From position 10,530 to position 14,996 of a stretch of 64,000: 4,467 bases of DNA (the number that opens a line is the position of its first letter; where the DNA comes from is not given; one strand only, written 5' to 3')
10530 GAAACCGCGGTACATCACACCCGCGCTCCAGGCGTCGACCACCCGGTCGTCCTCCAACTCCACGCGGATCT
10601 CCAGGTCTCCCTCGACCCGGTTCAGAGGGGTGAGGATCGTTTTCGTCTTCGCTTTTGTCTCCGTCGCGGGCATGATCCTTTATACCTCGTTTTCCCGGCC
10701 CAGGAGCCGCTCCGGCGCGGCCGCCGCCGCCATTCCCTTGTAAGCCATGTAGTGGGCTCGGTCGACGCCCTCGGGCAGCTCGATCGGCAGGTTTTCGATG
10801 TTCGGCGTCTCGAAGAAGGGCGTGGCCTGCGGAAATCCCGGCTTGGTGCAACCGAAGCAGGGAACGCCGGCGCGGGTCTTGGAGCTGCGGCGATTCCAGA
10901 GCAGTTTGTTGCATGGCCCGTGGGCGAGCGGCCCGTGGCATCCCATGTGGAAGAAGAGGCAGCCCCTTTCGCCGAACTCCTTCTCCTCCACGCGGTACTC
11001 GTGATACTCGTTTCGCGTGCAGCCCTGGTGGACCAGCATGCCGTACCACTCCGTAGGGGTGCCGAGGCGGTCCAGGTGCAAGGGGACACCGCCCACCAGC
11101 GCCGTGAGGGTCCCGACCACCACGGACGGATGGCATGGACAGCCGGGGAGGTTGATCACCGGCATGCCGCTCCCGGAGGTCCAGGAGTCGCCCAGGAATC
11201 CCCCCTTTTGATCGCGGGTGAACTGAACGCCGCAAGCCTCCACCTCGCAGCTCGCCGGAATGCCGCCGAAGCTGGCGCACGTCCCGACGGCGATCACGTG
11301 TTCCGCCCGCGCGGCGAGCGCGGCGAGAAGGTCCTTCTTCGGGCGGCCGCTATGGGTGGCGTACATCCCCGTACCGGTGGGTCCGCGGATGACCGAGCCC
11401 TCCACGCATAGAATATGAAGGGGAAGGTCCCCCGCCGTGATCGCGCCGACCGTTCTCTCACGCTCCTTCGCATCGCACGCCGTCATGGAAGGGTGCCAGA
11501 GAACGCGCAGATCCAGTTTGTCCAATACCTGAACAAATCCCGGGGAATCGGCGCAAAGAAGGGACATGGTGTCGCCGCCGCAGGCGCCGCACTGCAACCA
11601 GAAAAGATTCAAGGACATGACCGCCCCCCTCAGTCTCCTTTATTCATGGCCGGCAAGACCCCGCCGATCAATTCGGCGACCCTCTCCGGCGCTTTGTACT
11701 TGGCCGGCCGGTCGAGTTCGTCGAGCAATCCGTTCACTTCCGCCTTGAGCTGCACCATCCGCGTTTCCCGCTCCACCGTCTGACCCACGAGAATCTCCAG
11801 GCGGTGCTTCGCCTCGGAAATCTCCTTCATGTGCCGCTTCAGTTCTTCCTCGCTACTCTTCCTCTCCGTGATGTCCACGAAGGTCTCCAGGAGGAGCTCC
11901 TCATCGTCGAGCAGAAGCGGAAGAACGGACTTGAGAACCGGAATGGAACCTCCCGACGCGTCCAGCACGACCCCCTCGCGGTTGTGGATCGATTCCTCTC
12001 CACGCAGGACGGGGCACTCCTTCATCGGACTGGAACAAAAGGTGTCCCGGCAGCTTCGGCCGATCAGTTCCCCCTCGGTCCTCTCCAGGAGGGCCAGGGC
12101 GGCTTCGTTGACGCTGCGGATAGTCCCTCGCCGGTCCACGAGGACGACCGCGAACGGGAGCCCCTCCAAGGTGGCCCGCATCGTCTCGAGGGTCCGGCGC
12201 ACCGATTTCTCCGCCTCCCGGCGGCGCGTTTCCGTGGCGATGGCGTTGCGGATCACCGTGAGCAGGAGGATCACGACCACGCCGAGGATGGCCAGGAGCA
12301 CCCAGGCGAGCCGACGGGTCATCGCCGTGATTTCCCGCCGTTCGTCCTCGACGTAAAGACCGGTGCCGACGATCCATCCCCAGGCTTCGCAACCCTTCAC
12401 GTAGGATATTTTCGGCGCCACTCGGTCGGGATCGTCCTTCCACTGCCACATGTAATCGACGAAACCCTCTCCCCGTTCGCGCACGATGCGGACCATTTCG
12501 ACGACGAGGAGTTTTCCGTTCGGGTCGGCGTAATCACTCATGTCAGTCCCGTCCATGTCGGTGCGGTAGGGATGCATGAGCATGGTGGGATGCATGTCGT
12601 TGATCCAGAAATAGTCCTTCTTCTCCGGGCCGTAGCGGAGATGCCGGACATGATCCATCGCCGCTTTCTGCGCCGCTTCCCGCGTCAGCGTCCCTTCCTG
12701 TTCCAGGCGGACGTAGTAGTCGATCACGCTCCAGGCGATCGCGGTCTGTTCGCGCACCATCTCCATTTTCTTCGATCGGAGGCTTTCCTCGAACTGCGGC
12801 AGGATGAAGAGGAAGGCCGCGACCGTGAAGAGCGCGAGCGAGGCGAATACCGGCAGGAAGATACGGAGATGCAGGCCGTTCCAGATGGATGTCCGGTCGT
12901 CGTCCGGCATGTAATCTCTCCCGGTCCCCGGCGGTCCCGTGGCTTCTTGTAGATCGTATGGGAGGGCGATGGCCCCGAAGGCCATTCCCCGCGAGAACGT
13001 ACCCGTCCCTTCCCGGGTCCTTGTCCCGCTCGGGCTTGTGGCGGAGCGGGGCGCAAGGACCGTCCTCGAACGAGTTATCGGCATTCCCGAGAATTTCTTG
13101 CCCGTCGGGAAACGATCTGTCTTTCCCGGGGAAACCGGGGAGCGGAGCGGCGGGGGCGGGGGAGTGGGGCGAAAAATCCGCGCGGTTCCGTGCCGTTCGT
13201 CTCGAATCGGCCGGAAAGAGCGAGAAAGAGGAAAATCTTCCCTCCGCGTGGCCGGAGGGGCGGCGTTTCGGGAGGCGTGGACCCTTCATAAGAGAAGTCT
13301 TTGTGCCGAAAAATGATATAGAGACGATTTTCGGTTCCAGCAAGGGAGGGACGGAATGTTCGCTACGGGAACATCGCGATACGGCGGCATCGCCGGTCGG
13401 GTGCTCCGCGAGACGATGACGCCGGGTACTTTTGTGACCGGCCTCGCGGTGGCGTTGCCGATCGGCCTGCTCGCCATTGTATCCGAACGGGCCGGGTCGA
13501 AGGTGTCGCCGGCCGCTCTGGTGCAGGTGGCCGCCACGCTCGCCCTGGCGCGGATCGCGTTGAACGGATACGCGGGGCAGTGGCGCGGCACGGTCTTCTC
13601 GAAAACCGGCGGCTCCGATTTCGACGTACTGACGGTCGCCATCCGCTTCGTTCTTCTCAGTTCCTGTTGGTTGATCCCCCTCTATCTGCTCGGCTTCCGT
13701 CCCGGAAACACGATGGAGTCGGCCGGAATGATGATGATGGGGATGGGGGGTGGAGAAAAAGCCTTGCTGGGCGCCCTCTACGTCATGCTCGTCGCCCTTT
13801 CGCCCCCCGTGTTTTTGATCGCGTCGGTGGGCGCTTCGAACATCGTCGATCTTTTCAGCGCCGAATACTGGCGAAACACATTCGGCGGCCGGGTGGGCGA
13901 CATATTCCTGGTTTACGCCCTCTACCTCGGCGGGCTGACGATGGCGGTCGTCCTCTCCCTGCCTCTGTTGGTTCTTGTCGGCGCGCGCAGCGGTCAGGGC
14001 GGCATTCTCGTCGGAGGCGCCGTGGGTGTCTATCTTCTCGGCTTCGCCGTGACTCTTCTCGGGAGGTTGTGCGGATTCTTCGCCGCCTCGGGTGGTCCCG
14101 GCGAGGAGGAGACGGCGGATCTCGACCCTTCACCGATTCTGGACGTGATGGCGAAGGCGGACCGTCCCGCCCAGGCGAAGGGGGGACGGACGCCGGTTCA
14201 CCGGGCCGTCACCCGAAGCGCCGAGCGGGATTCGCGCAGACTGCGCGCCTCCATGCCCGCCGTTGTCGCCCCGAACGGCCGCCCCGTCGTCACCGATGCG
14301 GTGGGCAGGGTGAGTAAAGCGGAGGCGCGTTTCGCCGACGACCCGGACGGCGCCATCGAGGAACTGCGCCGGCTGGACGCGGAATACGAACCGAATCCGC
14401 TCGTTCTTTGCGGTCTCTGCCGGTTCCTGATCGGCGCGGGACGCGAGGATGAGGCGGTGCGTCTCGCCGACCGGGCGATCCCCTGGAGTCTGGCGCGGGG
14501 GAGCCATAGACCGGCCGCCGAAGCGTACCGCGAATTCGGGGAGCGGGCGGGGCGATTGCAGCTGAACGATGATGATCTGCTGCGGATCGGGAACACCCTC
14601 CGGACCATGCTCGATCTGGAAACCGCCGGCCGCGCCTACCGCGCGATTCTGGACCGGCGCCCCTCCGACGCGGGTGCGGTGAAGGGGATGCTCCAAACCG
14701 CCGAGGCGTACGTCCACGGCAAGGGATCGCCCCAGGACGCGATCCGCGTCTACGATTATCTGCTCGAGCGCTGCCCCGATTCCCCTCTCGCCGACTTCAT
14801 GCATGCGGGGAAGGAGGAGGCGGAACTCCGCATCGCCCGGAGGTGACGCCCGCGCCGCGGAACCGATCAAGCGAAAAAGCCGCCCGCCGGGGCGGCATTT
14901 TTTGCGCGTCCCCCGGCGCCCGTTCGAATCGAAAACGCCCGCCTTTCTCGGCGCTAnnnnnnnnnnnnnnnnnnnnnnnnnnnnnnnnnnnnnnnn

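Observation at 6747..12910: A [NiFe] hydrogenase sits inside a split two-component system (Cache-PAS sensor, HydS, HydL, protease, sensorless hybrid kinase): a candidate undescribed H2- or redox-sensing module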

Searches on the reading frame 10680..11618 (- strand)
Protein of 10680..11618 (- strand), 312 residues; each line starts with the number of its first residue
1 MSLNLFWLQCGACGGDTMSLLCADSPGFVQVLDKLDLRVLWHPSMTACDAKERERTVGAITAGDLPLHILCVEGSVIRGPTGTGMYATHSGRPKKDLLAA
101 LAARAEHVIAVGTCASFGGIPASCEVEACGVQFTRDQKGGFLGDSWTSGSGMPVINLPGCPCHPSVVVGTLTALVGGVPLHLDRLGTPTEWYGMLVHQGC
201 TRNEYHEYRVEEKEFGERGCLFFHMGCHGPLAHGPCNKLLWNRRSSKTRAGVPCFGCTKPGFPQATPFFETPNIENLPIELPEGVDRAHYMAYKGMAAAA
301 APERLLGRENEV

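Call 4: search_protein_families(library=pfam, proteins=[window:10680-11618:-], max_evalue=0.01)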
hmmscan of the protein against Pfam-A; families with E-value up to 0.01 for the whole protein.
window:10680-11618:- (312 aa): 2 families
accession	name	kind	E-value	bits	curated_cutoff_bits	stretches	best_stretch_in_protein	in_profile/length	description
PF14720.11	NiFe_hyd_SSU_C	-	3.2e-24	85.5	27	1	192-269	1-79/80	NiFe/NiFeSe hydrogenase small subunit C-terminal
PF01058.29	Oxidored_q6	-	8e-24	84.2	27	1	13-174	1-128/128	NADH ubiquinone oxidoreductase, 20 Kd subunit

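Call 5: search_protein_families(library=ncbifam, proteins=[window:10680-11618:-], max_evalue=0.01)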
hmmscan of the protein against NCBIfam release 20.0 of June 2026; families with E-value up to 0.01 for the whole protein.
window:10680-11618:- (312 aa): 6 families
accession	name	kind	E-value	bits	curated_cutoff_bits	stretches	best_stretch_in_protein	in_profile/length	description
NF045520.1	H2_NiFeSe_small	exception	1.6e-34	119.7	470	1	4-270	41-313/314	NiFeSe hydrogenase small subunit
TIGR00391.1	hydA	subfamily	4.2e-31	108.4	179.5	1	5-269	53-308/365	hydrogenase small subunit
NF007779.0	PRK10468.1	equivalog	6.9e-25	87.8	659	1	6-276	52-314/372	hydrogenase 2 small subunit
NF040831.1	sulfhyd_ShyD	equivalog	0.00017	21.3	460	1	90-260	59-206/240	NAD(P)-dependent hydrogenase/sulfhydrogenase 2 subunit delta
NF045875.1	F420_non_VhuG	exception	0.00033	20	450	1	95-124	68-97/286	F420-non-reducing hydrogenase subunit VhuG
TIGR03294.1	FrhG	equivalog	0.0024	17.6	245.5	1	101-180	74-146/228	coenzyme F420 hydrogenase subunit gamma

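Call 21: search_solved_structures(query=window:10680-11618:-, max_evalue=0.00001)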
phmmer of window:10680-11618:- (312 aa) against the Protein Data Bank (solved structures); distinct sequences matched with E-value up to 0.00001: 43.
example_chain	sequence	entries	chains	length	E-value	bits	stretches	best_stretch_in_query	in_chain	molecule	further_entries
7uur_D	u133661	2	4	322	2.1e-79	270.6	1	5-303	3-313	Hydrogenase-2, small subunit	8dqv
7utd_B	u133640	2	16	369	3.4e-79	269.9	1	4-303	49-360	Hydrogenase-2, small subunit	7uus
1e3d_A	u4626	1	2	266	1e-29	107.3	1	6-270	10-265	[NiFe] hydrogenase small subunit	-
3myr_A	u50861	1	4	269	2.1e-29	106.2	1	5-272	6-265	Hydrogenase (NiFe) small subunit HydA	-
3ze6_A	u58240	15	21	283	1.9e-28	103.1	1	5-270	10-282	PERIPLASMIC [NIFESE] HYDROGENASE, SMALL SUBUNIT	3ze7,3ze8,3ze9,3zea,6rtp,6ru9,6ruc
2wpn_A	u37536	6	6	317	3e-28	102.5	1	5-270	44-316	PERIPLASMIC [NIFESE] HYDROGENASE, SMALL SUBUNIT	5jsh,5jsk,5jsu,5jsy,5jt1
4u9h_S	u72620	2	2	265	7.2e-26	94.6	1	6-270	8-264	Periplasmic [NiFe] hydrogenase small subunit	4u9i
8w6x_S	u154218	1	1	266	7.3e-26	94.6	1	6-270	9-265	Periplasmic [NiFe] hydrogenase small subunit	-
4ucx_A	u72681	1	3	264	7.7e-26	94.5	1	5-270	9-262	HYDROGENASE (NIFE) SMALL SUBUNIT HYDA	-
1h2r_S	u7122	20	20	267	8e-26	94.5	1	6-270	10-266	PROTEIN (PERIPLASMIC [NIFE] HYDROGENASE SMALL SUBUNIT) | Periplasmic [NiFe] hydrogenase small subunit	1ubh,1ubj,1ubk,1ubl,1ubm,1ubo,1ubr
1h2a_S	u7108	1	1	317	1.5e-25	93.6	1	6-270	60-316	HYDROGENASE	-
4ucq_A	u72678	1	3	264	3.6e-25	92.3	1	5-270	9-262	HYDROGENASE (NIFE) SMALL SUBUNIT HYDA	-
4ucw_A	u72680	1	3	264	5.6e-25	91.7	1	5-270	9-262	HYDROGENASE (NIFE) SMALL SUBUNIT HYDA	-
1yqw_A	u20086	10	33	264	5.6e-25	91.7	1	5-270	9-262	Periplasmic [NiFe] hydrogenase small subunit | HYDROGENASE (NIFE) SMALL SUBUNIT HYDA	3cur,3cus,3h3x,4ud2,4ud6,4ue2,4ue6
4upe_A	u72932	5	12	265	5.8e-25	91.7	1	5-270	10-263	NIFE-HYDROGENASE SMALL SUBUNIT | HYDROGENASE (NIFE) SMALL SUBUNIT HYDA | PERIPLASMIC [NIFE] HYDROGENASE SMALL SUBUNIT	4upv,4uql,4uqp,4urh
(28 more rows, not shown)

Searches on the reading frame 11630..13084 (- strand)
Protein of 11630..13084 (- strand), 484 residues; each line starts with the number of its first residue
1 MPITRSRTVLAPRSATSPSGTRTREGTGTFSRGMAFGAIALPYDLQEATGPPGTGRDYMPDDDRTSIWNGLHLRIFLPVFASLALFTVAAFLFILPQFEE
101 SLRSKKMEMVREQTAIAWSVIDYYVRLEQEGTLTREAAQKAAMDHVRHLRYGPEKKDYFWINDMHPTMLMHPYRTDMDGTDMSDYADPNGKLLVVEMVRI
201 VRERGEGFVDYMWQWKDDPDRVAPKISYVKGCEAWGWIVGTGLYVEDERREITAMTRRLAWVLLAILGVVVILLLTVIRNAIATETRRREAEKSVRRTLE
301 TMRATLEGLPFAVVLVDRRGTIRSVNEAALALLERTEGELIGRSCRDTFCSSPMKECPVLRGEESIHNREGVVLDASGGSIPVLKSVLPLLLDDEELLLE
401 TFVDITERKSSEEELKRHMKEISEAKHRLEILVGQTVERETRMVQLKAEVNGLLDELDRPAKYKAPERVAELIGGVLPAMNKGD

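Call 4: search_protein_families(library=pfam, proteins=[window:11630-13084:-], max_evalue=0.01)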
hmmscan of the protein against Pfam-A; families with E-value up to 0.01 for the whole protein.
window:11630-13084:- (484 aa): 8 families
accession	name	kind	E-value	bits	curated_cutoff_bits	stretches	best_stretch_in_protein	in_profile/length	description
PF17200.10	sCache_2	-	2.5e-36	125.4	25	1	103-256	2-153/155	Single Cache domain 2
PF08269.17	dCache_2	-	5.1e-36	124.8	26.5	1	98-257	38-195/298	Cache domain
PF13426.13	PAS_9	-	1e-10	42.2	27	1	311-407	2-103/103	PAS domain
PF08448.16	PAS_4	-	3.1e-08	34.2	23.1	1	306-409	1-109/110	PAS fold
PF00989.32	PAS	-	9.8e-07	29.2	22.6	1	302-349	3-50/113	PAS fold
PF17201.10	Cache_3-Cache_2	-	3.7e-06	26.9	27.7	1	161-254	208-295/299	Cache 3/Cache 2 fusion domain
PF13188.13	PAS_8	-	2.6e-05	24.4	21.8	1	302-345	3-47/65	PAS domain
PF24820.1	Diguanyl_cycl_sensor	-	0.00012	22.4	28.1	1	310-355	6-50/109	Diguanylate cyclase-like sensor domain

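Call 5: search_protein_families(library=ncbifam, proteins=[window:11630-13084:-], max_evalue=0.01)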
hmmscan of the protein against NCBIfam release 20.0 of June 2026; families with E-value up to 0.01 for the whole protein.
window:11630-13084:- (484 aa): 12 families
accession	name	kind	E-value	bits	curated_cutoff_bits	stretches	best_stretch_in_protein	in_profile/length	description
NF052443.1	SensHisKinMctS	equivalog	1.2e-22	79.8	700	1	98-283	41-223/457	two-component system sensor histidine kinase MctS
NF058645.1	MCPCtpMPsAe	equivalog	2.4e-17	62.9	900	1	100-288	43-229/558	methyl-accepting chemotaxis protein CtpM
TIGR00229.1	sensory_box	domain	3.7e-10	40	22.9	1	299-415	4-126/126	PAS domain S-box protein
NF047874.1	MASE3_PAS_HK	subfamily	0.00017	20.5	560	1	285-425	250-394/655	MASE3 domain-containing sensor histidine kinase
TIGR02373.1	photo_yellow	equivalog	0.00028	20.9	143.05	1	294-345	9-61/124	photoactive yellow protein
NF046044.1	PnpS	equivalog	0.00055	19.1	400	1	285-412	40-167/390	two-component system histidine kinase PnpS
NF008468.0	PRK11360.1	equivalog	0.00063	18.2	646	1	306-418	274-390/616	two-component system sensor histidine kinase AtoS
NF041593.1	histid_kinase_PdhS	equivalog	0.001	17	2000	1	281-426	648-799/1041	cell-division control histidine kinase PdhS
NF041777.1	sens_FixL_Rhizob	equivalog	0.0014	17.4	850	1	288-345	111-168/485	sensor protein FixL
NF045675.1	PhdiestaseDibA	equivalog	0.0024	16.3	980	1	246-345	29-123/623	phosphodiesterase DibA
TIGR02040.1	PpsR-CrtJ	equivalog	0.0065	15.6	275.4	1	293-346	244-299/442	transcriptional regulator PpsR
NF041552.1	TF_PrdR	equivalog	0.0067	14.8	795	1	284-428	118-257/577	sigma-54 dependent transcriptional regulator PrdR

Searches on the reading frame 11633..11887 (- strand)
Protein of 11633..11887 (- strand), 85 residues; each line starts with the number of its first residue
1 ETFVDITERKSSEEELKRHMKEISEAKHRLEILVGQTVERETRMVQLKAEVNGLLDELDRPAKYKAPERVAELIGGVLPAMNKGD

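Call 30: search_protein_families(library=pfam, proteins=[window:11633-11872:-], max_evalue=10)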
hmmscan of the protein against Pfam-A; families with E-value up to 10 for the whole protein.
seq(80 aa): 3 families
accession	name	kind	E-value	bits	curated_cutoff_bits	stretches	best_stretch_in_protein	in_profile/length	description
PF09304.16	Cortex-I_coil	-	0.019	15.7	60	1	4-55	28-76/107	Cortexillin coiled-coil region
PF15205.11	PLAC9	-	0.2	12.6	27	1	22-57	24-56/74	Placenta-specific protein 9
PF05278.17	PEARLI-4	-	0.24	11.4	29.9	1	3-46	173-216/234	Arabidopsis phospholipase-like protein (PEARLI 4)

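Call 47: search_protein_representatives(protein=window:11633-11887:-)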
Query: 85 residues. Proteins with E-value up to 0.001 (for the whole library): 433; up to 1e-10: 42; up to 1e-30: 1. The best 150 are listed.
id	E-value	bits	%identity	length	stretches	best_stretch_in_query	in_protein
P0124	3.3e-45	167.1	100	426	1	1-85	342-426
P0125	1.4e-19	85.8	62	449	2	1-75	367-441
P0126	4.5e-18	81.0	54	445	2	4-79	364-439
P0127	1.4e-17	79.4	62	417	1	5-72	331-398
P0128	3.0e-17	78.4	57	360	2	1-74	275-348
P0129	8.5e-17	76.9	63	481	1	1-73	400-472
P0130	2.2e-16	75.6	60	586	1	2-74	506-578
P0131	7.8e-16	73.9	56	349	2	4-76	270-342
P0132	8.7e-16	73.7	58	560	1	4-77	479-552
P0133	1.2e-15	73.3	51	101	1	1-76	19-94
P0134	1.4e-15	73.1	56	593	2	1-73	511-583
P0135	1.8e-15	72.7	59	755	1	5-74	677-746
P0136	3.5e-15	71.8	61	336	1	1-74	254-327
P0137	4.0e-15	71.6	55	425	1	1-74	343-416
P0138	5.7e-15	71.1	56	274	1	4-78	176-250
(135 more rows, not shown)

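Call 52: find_related_loci(query=A1, collection=metagenome_contigs, flank=7000)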
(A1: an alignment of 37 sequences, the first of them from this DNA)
Query A1 (69 aa) in metagenome_contigs; peptide patterns used: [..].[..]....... (x = any residue, [..] = any of these).
600 stretches matched a pattern (row limit reached: there are more); 405 encode a relative of the query (tblastn E <= 1e-3); the best 80 are kept; 80 distinct loci.
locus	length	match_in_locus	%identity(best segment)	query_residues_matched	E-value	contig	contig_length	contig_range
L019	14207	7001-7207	64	1-69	2e-22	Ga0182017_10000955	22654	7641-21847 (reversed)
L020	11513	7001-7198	61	1-66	4e-20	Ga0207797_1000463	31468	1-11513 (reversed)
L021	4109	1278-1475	61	1-66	4e-20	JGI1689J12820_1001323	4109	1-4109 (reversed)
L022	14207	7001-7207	59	1-69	6e-20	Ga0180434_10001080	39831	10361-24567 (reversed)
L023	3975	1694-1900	57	1-69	2e-19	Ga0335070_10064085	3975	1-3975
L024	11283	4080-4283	54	1-68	3e-17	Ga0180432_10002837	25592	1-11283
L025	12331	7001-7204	54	1-68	3e-17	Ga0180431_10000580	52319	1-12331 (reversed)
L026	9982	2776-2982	52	1-69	2e-16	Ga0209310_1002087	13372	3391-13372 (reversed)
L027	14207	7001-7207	52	1-69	2e-16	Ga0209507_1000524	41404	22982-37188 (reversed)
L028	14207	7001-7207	52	1-69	2e-16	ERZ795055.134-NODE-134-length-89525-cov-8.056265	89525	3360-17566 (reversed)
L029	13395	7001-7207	49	1-69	3e-15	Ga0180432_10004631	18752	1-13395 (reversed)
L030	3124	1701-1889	48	1-63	5e-14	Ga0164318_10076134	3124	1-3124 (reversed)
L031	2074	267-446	52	1-60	2e-13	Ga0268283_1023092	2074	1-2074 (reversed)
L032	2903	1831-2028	42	1-66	2e-13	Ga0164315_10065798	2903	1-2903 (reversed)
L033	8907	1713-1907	51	5-69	2e-13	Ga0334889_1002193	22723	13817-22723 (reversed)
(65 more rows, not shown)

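Call 104: search_protein_families(library=pfam, alignment_id=A3, max_evalue=0.0001)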
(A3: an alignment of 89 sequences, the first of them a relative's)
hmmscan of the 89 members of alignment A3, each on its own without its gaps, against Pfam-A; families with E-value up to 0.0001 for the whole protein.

A. member 1, P0124 (426 aa): 8 families
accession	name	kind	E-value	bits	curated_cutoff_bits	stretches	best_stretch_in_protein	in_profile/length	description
PF17200.10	sCache_2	-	1.9e-36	125.8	25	1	45-198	2-153/155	Single Cache domain 2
PF08269.17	dCache_2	-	3.6e-36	125.3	26.5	1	40-199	38-195/298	Cache domain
PF13426.13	PAS_9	-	8.2e-11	42.5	27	1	253-349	2-103/103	PAS domain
PF08448.16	PAS_4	-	2.3e-08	34.7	23.1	1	248-351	1-109/110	PAS fold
PF00989.32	PAS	-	7.5e-07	29.6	22.6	1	244-291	3-50/113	PAS fold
PF17201.10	Cache_3-Cache_2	-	2.8e-06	27.3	27.7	1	103-196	208-295/299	Cache 3/Cache 2 fusion domain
PF13188.13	PAS_8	-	2.1e-05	24.7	21.8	1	244-287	3-47/65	PAS domain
PF24820.1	Diguanyl_cycl_sensor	-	9.9e-05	22.7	28.1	0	252-297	6-50/109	Diguanylate cyclase-like sensor domain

B. families by the number of members that match (of 89 scanned): 26 families (the first 25 are shown)
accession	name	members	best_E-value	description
PF13426.13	PAS_9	75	2.6e-81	PAS domain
PF00989.32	PAS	70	3.7e-71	PAS fold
PF08448.16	PAS_4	66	8.4e-72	PAS fold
PF13188.13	PAS_8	65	7.8e-31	PAS domain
PF08447.18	PAS_3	45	1e-89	PAS fold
PF00672.30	HAMP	20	5.7e-15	HAMP domain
PF12860.13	PAS_7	16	1.1e-24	PAS fold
PF17200.10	sCache_2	11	1.2e-39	Single Cache domain 2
PF08269.17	dCache_2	11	2.7e-36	Cache domain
PF01590.32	GAF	11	2.3e-15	GAF domain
PF17201.10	Cache_3-Cache_2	11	1.1e-11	Cache 3/Cache 2 fusion domain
PF24820.1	Diguanyl_cycl_sensor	9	2.9e-13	Diguanylate cyclase-like sensor domain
PF13596.12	PAS_10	8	1.1e-22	PAS domain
PF13185.12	GAF_2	7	1.6e-27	GAF domain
PF02743.24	dCache_1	5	5.2e-18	Cache domain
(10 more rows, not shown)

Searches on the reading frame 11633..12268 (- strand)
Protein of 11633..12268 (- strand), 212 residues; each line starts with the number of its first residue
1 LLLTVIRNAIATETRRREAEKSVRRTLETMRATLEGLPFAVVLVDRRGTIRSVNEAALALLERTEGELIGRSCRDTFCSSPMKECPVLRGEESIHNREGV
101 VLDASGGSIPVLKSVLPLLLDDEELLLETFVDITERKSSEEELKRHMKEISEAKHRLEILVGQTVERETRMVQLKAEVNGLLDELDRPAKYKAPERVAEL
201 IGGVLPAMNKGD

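Call 99: predict_structure(protein=window:11633-12268:-)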
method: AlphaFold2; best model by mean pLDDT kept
length: 212 residues; sequences in the alignment: 1
mean_pLDDT: 48.0   pTM: 0.32
mean pLDDT of the five models: 48.0, 47.1, 42.2, 39.2, 37.5
residues with pLDDT >= 90: 0; 70-90: 4; 50-70: 102; < 50: 106
segments of 3 or more residues with pLDDT < 50: 5-8, 43-52, 63-120, 190-193, 195-212
pLDDT, mean of each block of 10 residues (from residue 1): 47 65 59 53 45 53 41 27 27 31 38 42 53 56 63 60 56 59 53 45 37 33
secondary structure, 60 per line:
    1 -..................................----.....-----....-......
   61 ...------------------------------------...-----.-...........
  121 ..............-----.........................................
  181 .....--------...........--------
elements in order: H2-35 E40-44 E50-53 H55-63 E100-102 H110-134 H140-185 H194-204

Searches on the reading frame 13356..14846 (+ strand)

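Call 4: search_protein_families(library=pfam, proteins=[window:13356-14846:+], max_evalue=0.01)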
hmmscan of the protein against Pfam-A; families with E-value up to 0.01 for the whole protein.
window:13356-14846:+ (496 aa): 3 families
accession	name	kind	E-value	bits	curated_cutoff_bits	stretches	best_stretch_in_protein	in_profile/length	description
PF14559.12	TPR_19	-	6.5e-07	30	25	1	328-376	5-53/68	Tetratricopeptide repeat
PF13428.12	TPR_14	-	3.7e-06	27.5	23.5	0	448-484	7-42/44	Tetratricopeptide repeat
PF13174.12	TPR_6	-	2.1e-05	25.3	26.3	0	445-476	3-33/33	Tetratricopeptide repeat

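Call 5: search_protein_families(library=ncbifam, proteins=[window:13356-14846:+], max_evalue=0.01)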
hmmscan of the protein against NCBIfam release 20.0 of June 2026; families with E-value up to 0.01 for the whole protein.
window:13356-14846:+ (496 aa): 1 family
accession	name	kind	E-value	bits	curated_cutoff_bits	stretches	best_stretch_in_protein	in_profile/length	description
TIGR02795.1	tol_pal_ybgF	equivalog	0.0029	18.2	90.1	1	378-479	12-112/119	tol-pal system protein YbgF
